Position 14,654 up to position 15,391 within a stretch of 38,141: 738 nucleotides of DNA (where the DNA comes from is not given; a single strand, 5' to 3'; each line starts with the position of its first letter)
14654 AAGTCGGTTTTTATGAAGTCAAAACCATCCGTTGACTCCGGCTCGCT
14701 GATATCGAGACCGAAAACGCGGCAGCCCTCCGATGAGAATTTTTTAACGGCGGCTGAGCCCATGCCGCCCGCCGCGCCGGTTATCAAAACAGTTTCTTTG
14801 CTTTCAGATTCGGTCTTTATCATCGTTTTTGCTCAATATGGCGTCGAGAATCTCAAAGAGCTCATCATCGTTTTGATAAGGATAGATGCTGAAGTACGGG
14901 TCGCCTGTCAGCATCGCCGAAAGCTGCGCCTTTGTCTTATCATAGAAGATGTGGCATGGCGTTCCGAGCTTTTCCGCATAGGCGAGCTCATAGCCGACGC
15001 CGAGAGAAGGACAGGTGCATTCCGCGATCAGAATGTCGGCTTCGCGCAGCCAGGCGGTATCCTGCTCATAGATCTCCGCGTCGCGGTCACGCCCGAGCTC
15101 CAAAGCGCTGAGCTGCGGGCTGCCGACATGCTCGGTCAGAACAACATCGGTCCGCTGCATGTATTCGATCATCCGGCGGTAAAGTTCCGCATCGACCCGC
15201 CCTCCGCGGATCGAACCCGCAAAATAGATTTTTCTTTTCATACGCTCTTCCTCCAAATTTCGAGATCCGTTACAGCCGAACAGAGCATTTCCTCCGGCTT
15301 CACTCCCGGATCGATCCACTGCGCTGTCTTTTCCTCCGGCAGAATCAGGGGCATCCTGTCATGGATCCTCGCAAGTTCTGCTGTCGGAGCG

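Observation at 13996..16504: Tight four-gene operon joining an SRAP abasic-site sensor to a DNPH1-like nucleotide N-hydrolase, a GNAT and an SDR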

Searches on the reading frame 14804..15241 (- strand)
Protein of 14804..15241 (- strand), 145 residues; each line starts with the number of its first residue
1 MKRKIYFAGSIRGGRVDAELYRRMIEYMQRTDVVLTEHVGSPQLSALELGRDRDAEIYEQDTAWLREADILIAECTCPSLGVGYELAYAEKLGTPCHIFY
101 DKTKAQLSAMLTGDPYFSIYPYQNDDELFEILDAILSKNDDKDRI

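Call 4: search_protein_families(library=pfam, proteins=[window:14804-15241:-], max_evalue=0.01)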
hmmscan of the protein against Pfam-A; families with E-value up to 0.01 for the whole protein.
window:14804-15241:- (145 aa): 1 family
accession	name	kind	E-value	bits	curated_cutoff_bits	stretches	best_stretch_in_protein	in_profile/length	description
PF05014.21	Nuc_deoxyrib_tr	-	1.1e-13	51.8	28.8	1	5-105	1-102/117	Nucleoside 2-deoxyribosyltransferase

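Call 6: search_solved_structures(query=window:14804-15241:-, max_evalue=1, show_alignments=3)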
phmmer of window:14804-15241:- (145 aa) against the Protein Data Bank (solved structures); distinct sequences matched with E-value up to 1: 14.
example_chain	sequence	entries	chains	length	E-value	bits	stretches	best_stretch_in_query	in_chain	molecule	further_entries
4fyh_A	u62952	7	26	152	8.7e-26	94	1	1-123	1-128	Deoxyribonucleoside 5'-monophosphate N-glycosidase | 2'-deoxynucleoside 5'-phosphate N-hydrolase 1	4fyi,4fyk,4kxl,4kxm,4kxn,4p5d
2klh_A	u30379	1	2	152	2.3e-25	92.7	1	1-123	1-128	c-Myc-responsive protein Rcl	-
2khz_A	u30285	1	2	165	4.1e-25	91.8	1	4-123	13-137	c-Myc-responsive protein Rcl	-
9i3q_A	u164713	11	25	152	3.4e-24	88.9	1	2-133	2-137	5-hydroxymethyl-dUMP N-hydrolase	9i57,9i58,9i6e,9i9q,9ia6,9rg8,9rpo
9da1_A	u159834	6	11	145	3.5e-24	88.8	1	2-133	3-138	5-hydroxymethyl-dUMP N-hydrolase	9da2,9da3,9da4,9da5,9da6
8os9_A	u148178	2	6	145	3.5e-24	88.8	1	2-133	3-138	2'-deoxynucleoside 5'-phosphate N-hydrolase 1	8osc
4p5e_A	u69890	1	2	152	3.7e-24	88.8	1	2-133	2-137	2'-deoxynucleoside 5'-phosphate N-hydrolase 1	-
8rqd_C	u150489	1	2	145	1.2e-23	87.1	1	2-133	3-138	2'-deoxynucleoside 5'-phosphate N-hydrolase 1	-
8qhq_A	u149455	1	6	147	1.6e-23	86.7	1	4-133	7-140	2'-deoxynucleoside 5'-phosphate N-hydrolase 1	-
8qhr_A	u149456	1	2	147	1.6e-23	86.7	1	4-133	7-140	2'-deoxynucleoside 5'-phosphate N-hydrolase 1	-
8rps_C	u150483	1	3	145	1.8e-23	86.6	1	2-133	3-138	2'-deoxynucleoside 5'-phosphate N-hydrolase 1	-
8rpt_B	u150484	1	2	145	4.7e-23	85.2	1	2-133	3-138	2'-deoxynucleoside 5'-phosphate N-hydrolase 1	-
7o62_A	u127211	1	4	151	0.0022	21.4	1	53-106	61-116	Chains: A,B,C,D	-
3cqy_A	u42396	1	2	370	0.79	13.1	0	101-130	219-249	Anhydro-N-acetylmuramic acid kinase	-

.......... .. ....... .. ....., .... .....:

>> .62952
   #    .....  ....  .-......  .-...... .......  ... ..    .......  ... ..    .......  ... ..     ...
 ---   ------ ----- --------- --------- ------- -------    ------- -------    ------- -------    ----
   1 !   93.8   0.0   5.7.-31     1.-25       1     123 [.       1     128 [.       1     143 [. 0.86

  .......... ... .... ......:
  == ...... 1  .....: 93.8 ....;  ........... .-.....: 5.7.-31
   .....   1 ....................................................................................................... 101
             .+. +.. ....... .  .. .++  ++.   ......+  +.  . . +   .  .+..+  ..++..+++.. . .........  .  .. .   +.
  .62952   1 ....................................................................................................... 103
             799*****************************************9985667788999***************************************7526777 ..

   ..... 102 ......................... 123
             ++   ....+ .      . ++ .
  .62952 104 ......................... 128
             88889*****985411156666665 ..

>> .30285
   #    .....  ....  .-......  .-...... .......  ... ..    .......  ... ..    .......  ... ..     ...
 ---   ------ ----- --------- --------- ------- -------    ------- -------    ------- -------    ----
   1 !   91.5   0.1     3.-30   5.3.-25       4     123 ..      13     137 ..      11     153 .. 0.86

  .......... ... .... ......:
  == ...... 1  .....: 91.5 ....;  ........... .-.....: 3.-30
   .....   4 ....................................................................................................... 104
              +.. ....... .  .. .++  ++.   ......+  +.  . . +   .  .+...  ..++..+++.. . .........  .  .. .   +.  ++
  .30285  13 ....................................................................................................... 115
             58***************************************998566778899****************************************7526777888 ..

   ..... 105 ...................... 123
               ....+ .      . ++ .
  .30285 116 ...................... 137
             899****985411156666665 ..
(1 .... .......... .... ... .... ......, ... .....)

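Call 7: search_protein_families(library=ncbifam, proteins=[window:14804-15241:-], max_evalue=0.01)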
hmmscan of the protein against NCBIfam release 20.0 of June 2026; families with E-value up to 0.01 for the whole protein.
window:14804-15241:- (145 aa): 0 families

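Call 10: find_homologous_proteins(query=window:14804-15241:-, max_evalue=0.00001)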
Query window:14804-15241:- (145 aa): 7977 proteins with E <= 0.00001 among 8000 candidates; the best 120 are listed.
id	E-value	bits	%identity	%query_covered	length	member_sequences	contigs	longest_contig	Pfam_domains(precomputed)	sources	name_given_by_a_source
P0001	7.1e-91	320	99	100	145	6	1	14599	PF05014.22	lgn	-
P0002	1.3e-68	247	79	94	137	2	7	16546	PF05014.22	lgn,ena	-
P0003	1.7e-68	247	73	96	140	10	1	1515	PF05014.22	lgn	-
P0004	4.3e-68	246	79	95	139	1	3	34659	PF05014.22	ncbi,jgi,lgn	jgi:Nucleoside 2-deoxyribosyltransferase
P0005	9.4e-68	245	74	95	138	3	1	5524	PF05014.22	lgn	-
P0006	2.4e-67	243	76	96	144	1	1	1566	PF05014.22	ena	-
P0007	2.5e-67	243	73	95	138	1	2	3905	PF05014.22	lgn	-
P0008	3.0e-67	243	74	98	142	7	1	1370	PF05014.22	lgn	-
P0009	3.2e-67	243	76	94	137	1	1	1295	PF05014.22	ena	-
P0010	1.2e-66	241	76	94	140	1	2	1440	PF05014.22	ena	-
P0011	1.2e-66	241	73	97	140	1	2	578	PF05014.22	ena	-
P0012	1.5e-66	241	75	95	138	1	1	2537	PF05014.22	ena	-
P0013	1.6e-66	241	74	97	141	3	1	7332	PF05014.22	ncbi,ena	-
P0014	2.3e-66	240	76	94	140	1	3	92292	PF05014.22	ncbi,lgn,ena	-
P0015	2.6e-66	240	71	97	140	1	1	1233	PF05014.22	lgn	-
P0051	6.8e-65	235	73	96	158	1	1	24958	PF05014.22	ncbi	-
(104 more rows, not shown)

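Call 12: find_related_loci(query=A1, collection=genome_contigs, flank=8000)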
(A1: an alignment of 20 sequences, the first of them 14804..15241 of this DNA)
Query A1 (145 aa) in genome_contigs; peptide patterns used: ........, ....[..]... (x = any residue, [..] = any of these).
571 stretches matched a pattern; 503 encode a relative of the query (tblastn E <= 1e-3); the best 80 are kept; 80 distinct loci.
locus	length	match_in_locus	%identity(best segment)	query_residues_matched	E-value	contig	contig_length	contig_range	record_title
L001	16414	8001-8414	79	1-138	1e-72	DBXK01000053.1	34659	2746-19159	MAG TPA_asm: Christensenella sp. UBA1214 UBA1214_contig_22441, whole genome shotgun sequence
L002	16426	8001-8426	73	1-142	1e-72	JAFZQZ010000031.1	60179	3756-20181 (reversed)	MAG: Bacillota bacterium isolate RGIG8018 Water_buffalos_Rumen-1__c321555, whole genome shotgun sequence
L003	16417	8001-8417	72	1-139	1e-71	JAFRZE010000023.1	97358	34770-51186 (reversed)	MAG: Bacillota bacterium isolate RGIG2931 Goat_Omasum.Co__c716396, whole genome shotgun sequence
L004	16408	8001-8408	77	1-136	2e-71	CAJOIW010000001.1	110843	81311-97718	uncultured Prevotella sp. isolate Red_deer_4_mag_92 genome assembly, contig: scaffold_173, whole genome shotgun sequence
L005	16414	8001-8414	75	1-138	5e-71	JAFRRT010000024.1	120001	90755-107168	MAG: Muribaculaceae bacterium isolate RGIG2741 Goat_Omasum-4__c386416, whole genome shotgun sequence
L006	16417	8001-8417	74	2-140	3e-70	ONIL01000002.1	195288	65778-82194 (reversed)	uncultured Prevotellaceae bacterium isolate RUG330 genome assembly, contig: scaffold_20, whole genome shotgun sequence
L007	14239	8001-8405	75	2-136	1e-69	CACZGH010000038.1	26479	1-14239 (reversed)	MAG: uncultured Prevotellaceae bacterium isolate RUG12596 genome assembly, contig: RUG12596_asm_38, whole genome shotgun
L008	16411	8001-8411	76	1-137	8e-70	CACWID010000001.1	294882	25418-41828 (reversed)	MAG: uncultured Bacteroidales bacterium isolate RUG10614 genome assembly, contig: RUG10614_asm_1, whole genome shotgun s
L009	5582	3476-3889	75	1-138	6e-70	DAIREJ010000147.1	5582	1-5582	MAG TPA_asm: Sodaliphilus sp. isolate CTOTU17550 NODE_3089_length_5582_cov_3.671612, whole genome shotgun sequence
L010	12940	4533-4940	74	1-136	9e-70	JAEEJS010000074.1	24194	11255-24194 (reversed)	MAG: Bacteroidales bacterium isolate Tb.RUG.175 k141_12424697_flag=0_multi=64.0135_len=24194, whole genome shotgun seque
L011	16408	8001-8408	74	2-137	2e-69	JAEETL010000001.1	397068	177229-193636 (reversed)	MAG: Muribaculaceae bacterium isolate Tb.RUG.404 NODE_6_length_397068_cov_3.404390, whole genome shotgun sequence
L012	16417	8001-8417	72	1-139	2e-69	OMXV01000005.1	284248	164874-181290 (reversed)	uncultured Prevotellaceae bacterium isolate RUG071 genome assembly, contig: scaffold_18, whole genome shotgun sequence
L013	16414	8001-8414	72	1-138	5e-69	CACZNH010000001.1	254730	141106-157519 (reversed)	MAG: uncultured Bacteroidales bacterium isolate RUG12777 genome assembly, contig: RUG12777_asm_1, whole genome shotgun s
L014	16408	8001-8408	75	1-136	6e-69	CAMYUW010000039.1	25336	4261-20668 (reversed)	MAG TPA_asm: uncultured Prevotellaceae bacterium isolate SRR10912539_bin.13_metaWRAP_v1.3_MAG genome assembly, contig: E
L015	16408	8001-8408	73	1-136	5e-69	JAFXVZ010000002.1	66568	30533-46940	MAG: Bacteroidaceae bacterium isolate RGIG6796 Sheep_Rumen-3__c42370, whole genome shotgun sequence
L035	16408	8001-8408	74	1-136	5e-68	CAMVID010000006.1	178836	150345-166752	MAG TPA_asm: uncultured Lachnospiraceae bacterium isolate SRR8387717_bin.105_metaWRAP_v1.3_MAG genome assembly, contig:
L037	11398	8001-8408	73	1-136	5e-68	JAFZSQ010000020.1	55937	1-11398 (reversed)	MAG: Lachnospiraceae bacterium isolate RGIG8061 Water_buffalos_Rumen-1__c250085, whole genome shotgun sequence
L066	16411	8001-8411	72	1-137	2e-67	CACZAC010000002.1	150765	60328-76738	MAG: uncultured Bacteroidales bacterium isolate RUG12435 genome assembly, contig: RUG12435_asm_2, whole genome shotgun s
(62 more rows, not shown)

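Call 19: search_protein_families(library=pfam, proteins=[L003:4627-7989:+, L066:4358-7747:+, L035:8433-9533:+, L002:8486-10483:-, L037:8419-10173:-], max_evalue=0.001)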
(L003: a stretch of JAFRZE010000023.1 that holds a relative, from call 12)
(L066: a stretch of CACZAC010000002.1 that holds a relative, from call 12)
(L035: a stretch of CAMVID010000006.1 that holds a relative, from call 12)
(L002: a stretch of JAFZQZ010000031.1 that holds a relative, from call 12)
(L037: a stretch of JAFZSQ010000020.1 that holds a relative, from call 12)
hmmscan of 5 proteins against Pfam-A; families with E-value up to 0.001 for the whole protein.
L003:4627-7989:+ (1120 aa): 9 families
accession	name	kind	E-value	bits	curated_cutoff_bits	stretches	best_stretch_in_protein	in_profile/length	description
PF13360.13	PQQ_2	-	1.8e-07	31.5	27.6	1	302-390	30-116/233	Outer membrane protein assembly factor BamB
PF13676.11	TIR_2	-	3.5e-07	31.2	28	1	14-120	2-93/122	TIR domain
PF12894.13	ANAPC4_WD40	-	5.4e-07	30.2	22.9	0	978-1017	38-77/91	Anaphase-promoting complex subunit 4 WD40 domain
PF25171.1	Beta-prop_WDR36-Utp21_1st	-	6.2e-05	23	80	1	914-1019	132-234/266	WDR36/Utp21 first beta-propeller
PF24807.1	WD40_CDC20-Fz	-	0.0001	22.2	200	0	956-1109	30-166/292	CDC20/Fizzy WD40 domain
PF23414.1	Beta-prop_EML_2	-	0.00012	22.1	90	0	917-1010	25-113/266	Echinoderm microtubule-associated protein second beta-propeller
PF24796.1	WDR55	-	0.00018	21.1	200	1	909-1013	73-172/296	WDR55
PF25174.1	Beta-prop_THOC3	-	0.00042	19.9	305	0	939-1016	94-167/272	THOC3 beta-propeller domain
PF24814.1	WD40_Prp19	-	0.00057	19.5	320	0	935-1016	179-256/281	Prp19 WD40 domain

L066:4358-7747:+ (1129 aa): 0 families

L035:8433-9533:+ (366 aa): 1 family
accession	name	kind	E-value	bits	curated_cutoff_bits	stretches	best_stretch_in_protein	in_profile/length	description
PF00149.33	Metallophos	-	2.5e-15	57.8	21.5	1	139-309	1-190/191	Calcineurin-like phosphoesterase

L002:8486-10483:- (665 aa): 0 families

L037:8419-10173:- (584 aa): 0 families

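Call 40: search_solved_structures(query=window:14804-15241:-, max_evalue=1e-20, show_alignments=5)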
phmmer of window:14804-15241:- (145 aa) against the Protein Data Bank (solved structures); distinct sequences matched with E-value up to 1e-20: 12.
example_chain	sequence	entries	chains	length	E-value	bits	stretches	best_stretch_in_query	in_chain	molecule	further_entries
4fyh_A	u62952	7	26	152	8.7e-26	94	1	1-123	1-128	Deoxyribonucleoside 5'-monophosphate N-glycosidase | 2'-deoxynucleoside 5'-phosphate N-hydrolase 1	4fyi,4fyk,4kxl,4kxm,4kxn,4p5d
2klh_A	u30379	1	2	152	2.3e-25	92.7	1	1-123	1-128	c-Myc-responsive protein Rcl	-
2khz_A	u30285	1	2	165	4.1e-25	91.8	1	4-123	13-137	c-Myc-responsive protein Rcl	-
9i3q_A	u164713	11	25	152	3.4e-24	88.9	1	2-133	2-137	5-hydroxymethyl-dUMP N-hydrolase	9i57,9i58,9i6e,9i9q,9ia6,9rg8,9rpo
9da1_A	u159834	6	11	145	3.5e-24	88.8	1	2-133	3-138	5-hydroxymethyl-dUMP N-hydrolase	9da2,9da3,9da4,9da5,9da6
8os9_A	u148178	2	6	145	3.5e-24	88.8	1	2-133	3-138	2'-deoxynucleoside 5'-phosphate N-hydrolase 1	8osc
4p5e_A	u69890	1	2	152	3.7e-24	88.8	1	2-133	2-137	2'-deoxynucleoside 5'-phosphate N-hydrolase 1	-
8rqd_C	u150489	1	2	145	1.2e-23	87.1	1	2-133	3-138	2'-deoxynucleoside 5'-phosphate N-hydrolase 1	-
8qhq_A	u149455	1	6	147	1.6e-23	86.7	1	4-133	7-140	2'-deoxynucleoside 5'-phosphate N-hydrolase 1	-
8qhr_A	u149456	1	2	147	1.6e-23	86.7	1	4-133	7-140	2'-deoxynucleoside 5'-phosphate N-hydrolase 1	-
8rps_C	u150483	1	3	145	1.8e-23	86.6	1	2-133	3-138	2'-deoxynucleoside 5'-phosphate N-hydrolase 1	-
8rpt_B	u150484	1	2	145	4.7e-23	85.2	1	2-133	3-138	2'-deoxynucleoside 5'-phosphate N-hydrolase 1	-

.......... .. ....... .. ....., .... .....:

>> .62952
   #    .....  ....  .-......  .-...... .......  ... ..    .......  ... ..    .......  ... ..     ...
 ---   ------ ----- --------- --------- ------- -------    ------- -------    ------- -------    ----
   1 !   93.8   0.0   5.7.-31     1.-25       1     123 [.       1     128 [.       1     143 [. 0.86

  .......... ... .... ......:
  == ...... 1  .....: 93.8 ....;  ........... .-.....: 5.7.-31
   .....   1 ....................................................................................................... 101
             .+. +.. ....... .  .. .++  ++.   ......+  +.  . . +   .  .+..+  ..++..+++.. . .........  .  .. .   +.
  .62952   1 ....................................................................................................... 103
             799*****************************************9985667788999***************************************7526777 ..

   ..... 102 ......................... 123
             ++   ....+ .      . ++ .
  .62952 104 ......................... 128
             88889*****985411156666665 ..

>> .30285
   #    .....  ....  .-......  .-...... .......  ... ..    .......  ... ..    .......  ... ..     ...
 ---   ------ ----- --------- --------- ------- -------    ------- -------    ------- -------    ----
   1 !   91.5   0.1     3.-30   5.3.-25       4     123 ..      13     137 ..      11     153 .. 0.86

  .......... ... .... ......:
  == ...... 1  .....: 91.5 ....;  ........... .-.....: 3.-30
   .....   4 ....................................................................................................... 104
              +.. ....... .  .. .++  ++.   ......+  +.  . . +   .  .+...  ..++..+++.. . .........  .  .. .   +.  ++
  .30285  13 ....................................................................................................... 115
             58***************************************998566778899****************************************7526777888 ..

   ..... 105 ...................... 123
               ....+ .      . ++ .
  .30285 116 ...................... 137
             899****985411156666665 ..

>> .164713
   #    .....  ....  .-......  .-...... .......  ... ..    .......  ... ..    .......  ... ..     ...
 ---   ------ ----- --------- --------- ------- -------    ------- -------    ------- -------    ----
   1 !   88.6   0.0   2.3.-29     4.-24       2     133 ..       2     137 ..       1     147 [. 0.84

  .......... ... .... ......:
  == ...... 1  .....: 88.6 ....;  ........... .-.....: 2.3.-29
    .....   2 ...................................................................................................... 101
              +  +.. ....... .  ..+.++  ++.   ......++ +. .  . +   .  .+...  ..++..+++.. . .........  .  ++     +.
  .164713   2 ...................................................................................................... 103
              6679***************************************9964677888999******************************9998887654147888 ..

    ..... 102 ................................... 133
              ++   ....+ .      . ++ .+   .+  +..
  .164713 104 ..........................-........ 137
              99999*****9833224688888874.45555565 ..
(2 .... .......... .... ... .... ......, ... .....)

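Call 44: find_encoding_contigs(protein=P0002, flank=5000, max_places=4)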
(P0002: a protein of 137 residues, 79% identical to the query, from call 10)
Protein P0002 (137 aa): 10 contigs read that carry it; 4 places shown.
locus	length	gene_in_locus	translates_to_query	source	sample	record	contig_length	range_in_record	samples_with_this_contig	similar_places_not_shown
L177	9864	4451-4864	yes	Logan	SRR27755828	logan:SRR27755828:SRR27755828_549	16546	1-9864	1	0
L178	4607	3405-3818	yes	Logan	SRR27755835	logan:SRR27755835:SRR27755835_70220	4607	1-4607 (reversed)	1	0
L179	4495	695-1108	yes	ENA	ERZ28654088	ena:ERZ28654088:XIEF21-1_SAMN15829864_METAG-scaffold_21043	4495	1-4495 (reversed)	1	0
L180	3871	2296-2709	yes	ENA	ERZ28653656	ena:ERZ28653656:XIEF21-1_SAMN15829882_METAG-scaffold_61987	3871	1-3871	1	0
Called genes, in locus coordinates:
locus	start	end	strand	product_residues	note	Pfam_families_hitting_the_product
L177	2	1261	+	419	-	?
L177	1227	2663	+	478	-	PF03600:CitMHS (weak), PF03606:DcuC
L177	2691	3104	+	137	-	PF09719:C_GCAxxG_C_C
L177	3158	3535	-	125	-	-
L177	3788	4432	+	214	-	PF02586:SRAP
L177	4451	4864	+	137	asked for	PF05014:Nuc_deoxyrib_tr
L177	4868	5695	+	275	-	PF00106:adh_short, PF01370:Epimerase (weak), PF08659:KR (faint), PF13561:adh_short_C2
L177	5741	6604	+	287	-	PF01553:Acyltransferase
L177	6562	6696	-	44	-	-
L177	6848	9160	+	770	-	PF00069:Pkinase, PF07714:PK_Tyr_Ser-Thr, PF25390:WD40_RLD, PF13540:RCC1_2 (faint)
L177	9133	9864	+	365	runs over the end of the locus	PF02129:Peptidase_S15 (weak), PF20434:BD-FAE (weak), PF00561:Abhydrolase_1, PF12146:Hydrolase_4, PF12697:Abhydrolase_6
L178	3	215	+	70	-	?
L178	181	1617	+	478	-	PF03600:CitMHS (weak), PF03606:DcuC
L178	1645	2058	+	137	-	PF09719:C_GCAxxG_C_C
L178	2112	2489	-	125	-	-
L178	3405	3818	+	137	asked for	PF05014:Nuc_deoxyrib_tr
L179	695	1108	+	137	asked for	PF05014:Nuc_deoxyrib_tr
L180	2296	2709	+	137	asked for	PF05014:Nuc_deoxyrib_tr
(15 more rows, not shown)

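Call 61: search_protein_families(library=padloc, proteins=[window:14804-15241:-], max_evalue=0.001)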
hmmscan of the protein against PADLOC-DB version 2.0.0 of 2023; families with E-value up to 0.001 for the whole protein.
window:14804-15241:- (145 aa): 0 families

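Call 62: search_protein_families(library=phrogs, proteins=[window:14804-15241:-], max_evalue=0.001)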
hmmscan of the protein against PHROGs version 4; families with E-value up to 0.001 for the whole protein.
window:14804-15241:- (145 aa): 1 family
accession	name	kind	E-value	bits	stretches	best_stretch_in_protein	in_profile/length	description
phrog_1817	-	DNA, RNA and nucleotide metabolism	0.00077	20.1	0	52-123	59-116/192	nucleoside 2-deoxyribosyltransferase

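Call 68: search_dna_similar(query=window:14804-15241:-, collection=phages, mode=protein, max_evalue=0.001, max_rows=20)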
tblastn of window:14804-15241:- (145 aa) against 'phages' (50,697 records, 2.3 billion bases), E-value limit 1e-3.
No match.

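Call 69: search_dna_similar(query=window:14804-15241:-, collection=plasmids, mode=protein, max_evalue=0.001, max_rows=20)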
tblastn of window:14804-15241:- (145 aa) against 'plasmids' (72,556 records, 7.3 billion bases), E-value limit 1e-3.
Records with a match: 15; places in all: 15; records where one place covers at least 80% of the query: 15.
Best place of each record, by identity: 60-80% 1; <60% 14.
By first word of the organism name: Apilactobacillus 13; Segatella 1; Selenomonas 1.
By predicted mobility (MOB-suite, as given by PLSDB): non-mobilizable 15.
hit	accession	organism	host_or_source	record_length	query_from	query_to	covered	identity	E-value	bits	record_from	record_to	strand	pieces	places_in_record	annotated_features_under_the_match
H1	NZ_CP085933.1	Segatella copri DSM 18205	-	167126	1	137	94%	68.6%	3e-61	209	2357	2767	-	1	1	nucleoside 2-deoxyribosyltransferase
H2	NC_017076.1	Selenomonas ruminantium subsp. lactilytica TAM6421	-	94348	4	129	87%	58.3%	6e-39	145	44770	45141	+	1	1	nucleoside 2-deoxyribosyltransferase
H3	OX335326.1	Apilactobacillus kunkeei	Apis mellifera,European honeybee,honey ...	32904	4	133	90%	47.3%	4e-30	120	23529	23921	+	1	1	DNPH1: 2'-deoxynucleoside 5'-phosphate N-hydrolase 1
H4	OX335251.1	Apilactobacillus kunkeei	Apis mellifera,European honeybee,honey ...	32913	4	133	90%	47.3%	4e-30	120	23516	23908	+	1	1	DNPH1: 2'-deoxynucleoside 5'-phosphate N-hydrolase 1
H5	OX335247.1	Apilactobacillus kunkeei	Apis mellifera,European honeybee,honey ...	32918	4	133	90%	47.3%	4e-30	120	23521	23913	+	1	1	DNPH1: 2'-deoxynucleoside 5'-phosphate N-hydrolase 1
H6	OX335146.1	Apilactobacillus kunkeei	Apis mellifera,European honeybee,honey ...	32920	4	133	90%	47.3%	4e-30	120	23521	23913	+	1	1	DNPH1: 2'-deoxynucleoside 5'-phosphate N-hydrolase 1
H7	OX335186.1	Apilactobacillus kunkeei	Apis mellifera,European honeybee,honey ...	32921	4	133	90%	47.3%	4e-30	120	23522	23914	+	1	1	DNPH1: 2'-deoxynucleoside 5'-phosphate N-hydrolase 1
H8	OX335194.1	Apilactobacillus kunkeei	Apis mellifera,European honeybee,honey ...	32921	4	133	90%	47.3%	4e-30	120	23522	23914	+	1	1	DNPH1: 2'-deoxynucleoside 5'-phosphate N-hydrolase 1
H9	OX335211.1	Apilactobacillus kunkeei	Apis mellifera,European honeybee,honey ...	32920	4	133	90%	47.3%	4e-30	120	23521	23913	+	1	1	DNPH1: 2'-deoxynucleoside 5'-phosphate N-hydrolase 1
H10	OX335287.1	Apilactobacillus kunkeei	Apis mellifera,European honeybee,honey ...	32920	4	133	90%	47.3%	4e-30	120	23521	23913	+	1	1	DNPH1: 2'-deoxynucleoside 5'-phosphate N-hydrolase 1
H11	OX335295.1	Apilactobacillus kunkeei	Apis mellifera,European honeybee,honey ...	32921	4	133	90%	47.3%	4e-30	120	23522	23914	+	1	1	DNPH1: 2'-deoxynucleoside 5'-phosphate N-hydrolase 1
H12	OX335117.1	Apilactobacillus kunkeei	Apis mellifera,European honeybee,honey ...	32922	4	133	90%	47.3%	4e-30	120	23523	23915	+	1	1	DNPH1: 2'-deoxynucleoside 5'-phosphate N-hydrolase 1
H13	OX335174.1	Apilactobacillus kunkeei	Apis mellifera,European honeybee,honey ...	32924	4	133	90%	47.3%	4e-30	120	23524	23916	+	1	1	DNPH1: 2'-deoxynucleoside 5'-phosphate N-hydrolase 1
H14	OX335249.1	Apilactobacillus kunkeei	Apis mellifera,European honeybee,honey ...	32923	4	133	90%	47.3%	4e-30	120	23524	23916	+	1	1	DNPH1: 2'-deoxynucleoside 5'-phosphate N-hydrolase 1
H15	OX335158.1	Apilactobacillus kunkeei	Apis mellifera,European honeybee,honey ...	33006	4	133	90%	47.3%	4e-30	120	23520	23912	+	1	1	DNPH1: 2'-deoxynucleoside 5'-phosphate N-hydrolase 1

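Call 70: get_annotated_region(hit=H2, flank=4000)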
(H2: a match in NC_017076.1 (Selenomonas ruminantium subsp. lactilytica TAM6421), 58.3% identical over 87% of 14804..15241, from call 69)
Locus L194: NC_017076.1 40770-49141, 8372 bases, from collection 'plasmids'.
description: Selenomonas ruminantium subsp. lactilytica TAM6421 plasmid pSRC2, complete sequence
organism: Selenomonas ruminantium subsp. lactilytica TAM6421 (NCBI taxid 927704)
taxonomy: Bacteria; Bacillota; Negativicutes; Selenomonadales; Selenomonadaceae; Selenomonas; Selenomonas ruminantium; Selenomonas ruminantium subsp. lactilytica TAM6421
host: -; source: -; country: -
typing (MOB-suite, as given by PLSDB): non-mobilizable
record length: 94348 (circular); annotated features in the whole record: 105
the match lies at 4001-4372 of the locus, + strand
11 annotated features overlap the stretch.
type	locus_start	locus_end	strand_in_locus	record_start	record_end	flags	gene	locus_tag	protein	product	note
CDS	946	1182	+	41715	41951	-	-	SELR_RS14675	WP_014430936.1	hypothetical protein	-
CDS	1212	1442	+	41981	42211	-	-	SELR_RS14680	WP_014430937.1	hypothetical protein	-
CDS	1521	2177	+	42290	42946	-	-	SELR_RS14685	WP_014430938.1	vWA domain-containing protein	-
CDS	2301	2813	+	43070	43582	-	-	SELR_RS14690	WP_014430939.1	AAA family ATPase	-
CDS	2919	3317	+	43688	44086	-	-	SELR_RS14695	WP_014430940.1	(deoxy)nucleoside triphosphate pyrophosphohydrolase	-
CDS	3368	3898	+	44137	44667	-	-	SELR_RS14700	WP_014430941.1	hypothetical protein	-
CDS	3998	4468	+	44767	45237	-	-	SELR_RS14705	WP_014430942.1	nucleoside 2-deoxyribosyltransferase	-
CDS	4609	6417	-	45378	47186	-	-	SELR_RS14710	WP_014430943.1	DUF262 domain-containing protein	-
CDS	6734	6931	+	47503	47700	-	-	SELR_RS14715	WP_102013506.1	hypothetical protein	-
CDS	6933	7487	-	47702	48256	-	-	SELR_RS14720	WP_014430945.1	hypothetical protein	-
CDS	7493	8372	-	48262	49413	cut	-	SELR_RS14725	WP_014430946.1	glycerate kinase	-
